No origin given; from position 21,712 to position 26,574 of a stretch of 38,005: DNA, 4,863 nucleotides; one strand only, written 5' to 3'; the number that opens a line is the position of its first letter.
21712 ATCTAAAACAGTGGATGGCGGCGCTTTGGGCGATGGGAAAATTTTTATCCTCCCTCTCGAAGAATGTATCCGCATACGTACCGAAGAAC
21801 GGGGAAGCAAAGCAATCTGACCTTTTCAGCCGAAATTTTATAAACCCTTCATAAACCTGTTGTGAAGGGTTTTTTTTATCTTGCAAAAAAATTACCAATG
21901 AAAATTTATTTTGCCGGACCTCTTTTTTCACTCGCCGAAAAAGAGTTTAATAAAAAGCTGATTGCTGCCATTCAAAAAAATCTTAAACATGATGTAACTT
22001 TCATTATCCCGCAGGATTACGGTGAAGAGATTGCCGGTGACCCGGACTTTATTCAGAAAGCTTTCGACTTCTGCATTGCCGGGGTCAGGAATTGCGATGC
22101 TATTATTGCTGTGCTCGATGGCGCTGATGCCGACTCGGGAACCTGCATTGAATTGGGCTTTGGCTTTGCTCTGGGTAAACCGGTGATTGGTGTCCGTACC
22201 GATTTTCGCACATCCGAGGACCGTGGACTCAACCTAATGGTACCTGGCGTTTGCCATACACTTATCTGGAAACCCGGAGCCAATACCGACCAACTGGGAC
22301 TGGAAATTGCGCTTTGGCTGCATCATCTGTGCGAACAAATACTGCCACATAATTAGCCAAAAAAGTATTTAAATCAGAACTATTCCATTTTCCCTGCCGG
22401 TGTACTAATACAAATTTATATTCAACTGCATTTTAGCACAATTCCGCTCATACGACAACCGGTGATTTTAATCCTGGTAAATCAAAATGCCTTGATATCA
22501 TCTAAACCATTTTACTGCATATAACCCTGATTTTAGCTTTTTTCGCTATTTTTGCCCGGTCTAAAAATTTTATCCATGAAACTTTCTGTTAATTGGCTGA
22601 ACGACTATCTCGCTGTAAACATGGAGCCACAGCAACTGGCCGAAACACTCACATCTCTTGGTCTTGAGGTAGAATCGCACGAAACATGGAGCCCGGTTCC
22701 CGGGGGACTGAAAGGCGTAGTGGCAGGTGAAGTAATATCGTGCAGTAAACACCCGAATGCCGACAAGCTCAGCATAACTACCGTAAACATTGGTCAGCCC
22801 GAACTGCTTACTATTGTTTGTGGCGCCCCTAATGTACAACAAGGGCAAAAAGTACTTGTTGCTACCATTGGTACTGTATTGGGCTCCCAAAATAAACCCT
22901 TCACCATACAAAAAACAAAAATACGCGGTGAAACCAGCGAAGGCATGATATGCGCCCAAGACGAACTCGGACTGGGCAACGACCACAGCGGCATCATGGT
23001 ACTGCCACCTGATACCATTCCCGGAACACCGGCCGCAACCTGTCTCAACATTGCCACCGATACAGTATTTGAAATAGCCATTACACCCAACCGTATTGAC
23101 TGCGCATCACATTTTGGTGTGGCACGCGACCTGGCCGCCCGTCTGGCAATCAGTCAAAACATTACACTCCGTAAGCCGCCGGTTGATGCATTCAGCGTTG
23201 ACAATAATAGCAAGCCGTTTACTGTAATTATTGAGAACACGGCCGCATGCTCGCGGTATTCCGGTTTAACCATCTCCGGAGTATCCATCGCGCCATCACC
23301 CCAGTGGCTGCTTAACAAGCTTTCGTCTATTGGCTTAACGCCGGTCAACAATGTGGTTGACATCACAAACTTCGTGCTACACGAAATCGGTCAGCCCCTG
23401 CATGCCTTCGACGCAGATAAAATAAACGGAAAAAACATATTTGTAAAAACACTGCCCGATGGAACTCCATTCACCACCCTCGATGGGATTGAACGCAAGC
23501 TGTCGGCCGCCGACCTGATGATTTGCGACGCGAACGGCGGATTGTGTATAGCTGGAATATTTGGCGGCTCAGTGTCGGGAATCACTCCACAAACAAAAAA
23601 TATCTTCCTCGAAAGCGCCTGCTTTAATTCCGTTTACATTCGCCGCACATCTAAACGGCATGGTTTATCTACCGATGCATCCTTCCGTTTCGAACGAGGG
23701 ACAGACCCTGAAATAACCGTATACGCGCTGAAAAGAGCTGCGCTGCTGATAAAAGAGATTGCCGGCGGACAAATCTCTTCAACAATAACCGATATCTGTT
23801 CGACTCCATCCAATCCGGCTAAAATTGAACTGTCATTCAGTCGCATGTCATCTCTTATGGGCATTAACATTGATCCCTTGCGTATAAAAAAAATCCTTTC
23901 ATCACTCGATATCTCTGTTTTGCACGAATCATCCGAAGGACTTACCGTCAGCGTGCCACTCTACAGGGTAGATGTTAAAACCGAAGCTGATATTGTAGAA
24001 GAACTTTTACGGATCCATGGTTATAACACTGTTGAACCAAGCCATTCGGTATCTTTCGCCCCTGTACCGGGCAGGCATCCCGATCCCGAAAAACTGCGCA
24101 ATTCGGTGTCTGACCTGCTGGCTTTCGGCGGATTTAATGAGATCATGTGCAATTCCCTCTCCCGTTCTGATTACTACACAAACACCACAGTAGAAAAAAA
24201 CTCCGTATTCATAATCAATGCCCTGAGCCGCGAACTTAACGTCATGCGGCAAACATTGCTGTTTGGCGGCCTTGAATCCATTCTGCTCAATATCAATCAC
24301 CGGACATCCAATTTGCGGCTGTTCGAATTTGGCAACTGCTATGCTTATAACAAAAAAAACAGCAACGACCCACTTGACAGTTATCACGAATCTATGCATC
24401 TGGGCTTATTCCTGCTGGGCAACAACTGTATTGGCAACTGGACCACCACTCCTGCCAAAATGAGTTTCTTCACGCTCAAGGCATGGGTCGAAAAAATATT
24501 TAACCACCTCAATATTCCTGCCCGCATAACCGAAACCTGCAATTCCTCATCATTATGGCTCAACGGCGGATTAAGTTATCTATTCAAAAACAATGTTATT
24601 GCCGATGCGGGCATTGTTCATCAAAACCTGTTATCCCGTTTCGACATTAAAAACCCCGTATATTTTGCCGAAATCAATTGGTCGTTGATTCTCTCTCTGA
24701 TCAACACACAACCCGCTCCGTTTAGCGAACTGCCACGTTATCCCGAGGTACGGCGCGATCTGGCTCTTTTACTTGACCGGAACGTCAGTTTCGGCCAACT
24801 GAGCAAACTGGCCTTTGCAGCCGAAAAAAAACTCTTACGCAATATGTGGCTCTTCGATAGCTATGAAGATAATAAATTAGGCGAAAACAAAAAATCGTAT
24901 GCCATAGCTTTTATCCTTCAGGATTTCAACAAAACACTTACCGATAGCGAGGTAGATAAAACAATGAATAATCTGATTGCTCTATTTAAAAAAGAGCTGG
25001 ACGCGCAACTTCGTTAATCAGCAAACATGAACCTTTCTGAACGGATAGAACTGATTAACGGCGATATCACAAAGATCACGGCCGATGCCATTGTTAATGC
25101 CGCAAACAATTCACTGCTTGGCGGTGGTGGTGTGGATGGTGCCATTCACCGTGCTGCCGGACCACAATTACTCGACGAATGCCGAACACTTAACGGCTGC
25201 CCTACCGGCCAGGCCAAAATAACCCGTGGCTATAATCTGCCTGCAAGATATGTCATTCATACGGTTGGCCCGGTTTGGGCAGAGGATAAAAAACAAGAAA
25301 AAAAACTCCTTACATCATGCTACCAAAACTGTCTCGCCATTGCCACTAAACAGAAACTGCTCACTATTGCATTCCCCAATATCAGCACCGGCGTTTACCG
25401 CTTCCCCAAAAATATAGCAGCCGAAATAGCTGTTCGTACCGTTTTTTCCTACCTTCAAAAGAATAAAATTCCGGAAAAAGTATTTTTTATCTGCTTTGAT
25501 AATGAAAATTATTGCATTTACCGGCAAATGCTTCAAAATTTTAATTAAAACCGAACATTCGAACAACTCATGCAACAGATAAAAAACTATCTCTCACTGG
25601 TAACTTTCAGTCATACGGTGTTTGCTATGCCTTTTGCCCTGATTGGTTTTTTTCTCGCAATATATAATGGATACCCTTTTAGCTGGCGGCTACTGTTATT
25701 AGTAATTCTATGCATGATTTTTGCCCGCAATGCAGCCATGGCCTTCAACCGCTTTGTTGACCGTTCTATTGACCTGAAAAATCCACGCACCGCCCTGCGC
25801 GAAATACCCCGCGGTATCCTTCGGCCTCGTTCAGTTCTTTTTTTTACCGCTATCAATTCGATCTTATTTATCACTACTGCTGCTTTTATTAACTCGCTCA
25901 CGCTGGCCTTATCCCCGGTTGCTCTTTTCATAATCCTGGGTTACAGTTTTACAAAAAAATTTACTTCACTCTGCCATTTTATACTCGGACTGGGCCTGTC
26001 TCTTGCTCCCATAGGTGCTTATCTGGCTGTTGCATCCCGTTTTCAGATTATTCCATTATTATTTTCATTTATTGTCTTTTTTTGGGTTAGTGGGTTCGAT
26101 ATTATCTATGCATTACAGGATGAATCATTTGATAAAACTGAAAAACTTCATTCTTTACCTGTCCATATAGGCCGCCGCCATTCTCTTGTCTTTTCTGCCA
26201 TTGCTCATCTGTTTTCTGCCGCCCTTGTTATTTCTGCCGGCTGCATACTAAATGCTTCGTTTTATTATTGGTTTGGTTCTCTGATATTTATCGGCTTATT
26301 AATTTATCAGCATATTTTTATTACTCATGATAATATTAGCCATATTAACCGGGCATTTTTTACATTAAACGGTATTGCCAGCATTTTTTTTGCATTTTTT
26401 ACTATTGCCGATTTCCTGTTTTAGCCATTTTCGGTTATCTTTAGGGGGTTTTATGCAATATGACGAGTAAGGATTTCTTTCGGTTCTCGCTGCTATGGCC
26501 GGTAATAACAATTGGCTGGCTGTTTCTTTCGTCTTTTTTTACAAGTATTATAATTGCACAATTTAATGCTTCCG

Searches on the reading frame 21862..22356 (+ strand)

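Call 35: search_protein_families(library=pfam, proteins=[window:21862-22356:+])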
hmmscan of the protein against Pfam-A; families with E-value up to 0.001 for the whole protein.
window:21862-22356:+ (164 aa): 2 families
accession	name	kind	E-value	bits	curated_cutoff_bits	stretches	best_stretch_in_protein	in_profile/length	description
PF05014.21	Nuc_deoxyrib_tr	-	2.9e-22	79.4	28.8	1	15-126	1-117/117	Nucleoside 2-deoxyribosyltransferase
PF15891.11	Nuc_deoxyri_tr2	-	4.9e-12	46.6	30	1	14-115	3-105/105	Nucleoside 2-deoxyribosyltransferase like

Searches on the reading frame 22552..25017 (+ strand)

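Call 35: search_protein_families(library=pfam, proteins=[window:22552-25017:+])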
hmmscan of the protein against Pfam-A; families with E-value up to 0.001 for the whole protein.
window:22552-25017:+ (821 aa): 5 families
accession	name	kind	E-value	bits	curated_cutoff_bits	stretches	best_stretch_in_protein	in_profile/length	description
PF03483.22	B3_4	-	6.7e-65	218.4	29.3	1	232-405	1-174/174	B3/4 domain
PF17759.6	tRNA_synthFbeta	-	9e-37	127.1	22.4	1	501-710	7-214/214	Phenylalanyl tRNA synthetase beta chain CLM domain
PF03147.19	FDX-ACB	-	5.5e-27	94.5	31.1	1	728-821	1-94/94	Ferredoxin-fold anticodon binding domain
PF03484.21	B5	-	3.6e-23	82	28.6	1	425-491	1-67/67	tRNA synthetase B5 domain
PF01588.26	tRNA_bind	-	1.8e-22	79.7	27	1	57-159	2-95/96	Putative tRNA binding domain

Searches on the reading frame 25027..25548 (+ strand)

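Call 35: search_protein_families(library=pfam, proteins=[window:25027-25548:+])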
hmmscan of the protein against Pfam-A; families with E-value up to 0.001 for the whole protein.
window:25027-25548:+ (173 aa): 1 family
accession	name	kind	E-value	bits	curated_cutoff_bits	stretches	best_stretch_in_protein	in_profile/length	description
PF01661.27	Macro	-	4e-48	162.7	22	1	23-135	1-118/118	Macro domain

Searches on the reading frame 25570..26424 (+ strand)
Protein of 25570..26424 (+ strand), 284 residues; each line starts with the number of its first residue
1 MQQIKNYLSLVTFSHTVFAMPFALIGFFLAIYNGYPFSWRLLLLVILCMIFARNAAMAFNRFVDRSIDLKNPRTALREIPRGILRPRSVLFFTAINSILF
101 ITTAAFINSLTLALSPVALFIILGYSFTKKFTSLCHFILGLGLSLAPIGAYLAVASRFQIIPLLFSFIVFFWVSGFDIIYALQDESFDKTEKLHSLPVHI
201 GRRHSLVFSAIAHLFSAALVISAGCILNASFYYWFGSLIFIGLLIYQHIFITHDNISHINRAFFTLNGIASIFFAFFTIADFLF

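Call 35: search_protein_families(library=pfam, proteins=[window:25570-26424:+])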
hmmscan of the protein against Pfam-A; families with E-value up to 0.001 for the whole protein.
window:25570-26424:+ (284 aa): 1 family
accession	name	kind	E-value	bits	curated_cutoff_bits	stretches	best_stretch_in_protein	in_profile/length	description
PF01040.23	UbiA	-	3.7e-50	171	34.2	1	20-267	2-248/250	UbiA prenyltransferase family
